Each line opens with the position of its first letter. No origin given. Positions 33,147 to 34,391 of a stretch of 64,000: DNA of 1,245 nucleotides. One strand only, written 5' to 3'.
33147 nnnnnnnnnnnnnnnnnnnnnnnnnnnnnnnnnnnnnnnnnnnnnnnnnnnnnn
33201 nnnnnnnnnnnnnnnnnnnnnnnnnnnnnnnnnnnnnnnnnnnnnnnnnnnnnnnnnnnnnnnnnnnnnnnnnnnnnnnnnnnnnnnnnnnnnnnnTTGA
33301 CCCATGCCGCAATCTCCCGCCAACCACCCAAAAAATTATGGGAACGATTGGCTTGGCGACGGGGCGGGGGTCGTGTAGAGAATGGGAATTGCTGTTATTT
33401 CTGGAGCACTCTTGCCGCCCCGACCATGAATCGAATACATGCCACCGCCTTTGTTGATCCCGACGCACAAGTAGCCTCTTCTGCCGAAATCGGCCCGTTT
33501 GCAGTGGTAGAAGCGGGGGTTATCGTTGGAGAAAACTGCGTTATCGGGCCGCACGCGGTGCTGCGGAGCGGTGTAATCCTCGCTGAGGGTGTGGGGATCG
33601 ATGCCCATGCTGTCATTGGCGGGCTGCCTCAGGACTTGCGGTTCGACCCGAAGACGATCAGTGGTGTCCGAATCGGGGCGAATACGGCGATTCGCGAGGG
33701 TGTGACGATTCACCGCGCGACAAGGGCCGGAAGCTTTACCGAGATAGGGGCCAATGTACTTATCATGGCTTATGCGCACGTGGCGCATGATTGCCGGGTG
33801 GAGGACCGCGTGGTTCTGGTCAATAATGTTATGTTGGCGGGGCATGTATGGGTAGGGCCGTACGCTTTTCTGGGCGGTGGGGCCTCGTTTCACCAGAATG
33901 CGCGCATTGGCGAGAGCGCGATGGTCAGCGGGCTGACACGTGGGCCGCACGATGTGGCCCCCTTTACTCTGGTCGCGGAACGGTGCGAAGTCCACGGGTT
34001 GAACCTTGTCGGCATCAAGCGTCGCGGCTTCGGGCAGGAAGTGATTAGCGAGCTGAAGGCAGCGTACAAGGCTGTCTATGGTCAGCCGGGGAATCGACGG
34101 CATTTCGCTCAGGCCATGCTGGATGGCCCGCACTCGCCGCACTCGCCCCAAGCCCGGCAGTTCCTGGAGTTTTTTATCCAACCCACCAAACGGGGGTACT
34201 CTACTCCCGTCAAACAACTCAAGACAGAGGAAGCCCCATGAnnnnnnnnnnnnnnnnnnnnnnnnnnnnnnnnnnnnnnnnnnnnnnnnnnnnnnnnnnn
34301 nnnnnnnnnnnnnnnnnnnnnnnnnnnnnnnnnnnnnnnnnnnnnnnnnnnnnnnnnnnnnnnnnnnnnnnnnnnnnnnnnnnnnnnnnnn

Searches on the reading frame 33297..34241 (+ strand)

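Call 13: search_protein_families(library=pfam, proteins=[window:33297-34241:+], max_evalue=0.01)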
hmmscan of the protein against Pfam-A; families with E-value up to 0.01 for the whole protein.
window:33297-34241:+ (314 aa): 6 families
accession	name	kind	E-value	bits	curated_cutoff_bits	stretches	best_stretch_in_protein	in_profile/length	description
PF00132.30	Hexapep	-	2.1e-26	90.9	27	4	57-90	2-35/36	Bacterial transferase hexapeptide (six repeats)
PF13720.11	Acetyltransf_11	-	1.3e-16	61.2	24.5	1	219-300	1-80/82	Udp N-acetylglucosamine O-acyltransferase; Domain 2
PF25084.1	LbH_EIF2B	-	1e-09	38.8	54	1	124-208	22-103/105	EIF2B subunit epsilon LbH domain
PF25087.1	GMPPB_C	-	2.6e-06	27.5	39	0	71-106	7-42/110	GMPPB C-terminal domain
PF21711.3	DCTN5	-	0.00046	20.3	40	0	124-180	85-140/182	Dynactin subunit 5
PF24894.1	Hexapep_GlmU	-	0.0031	18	23.3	0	60-109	38-85/104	GlmU-like, C-terminal hexapeptide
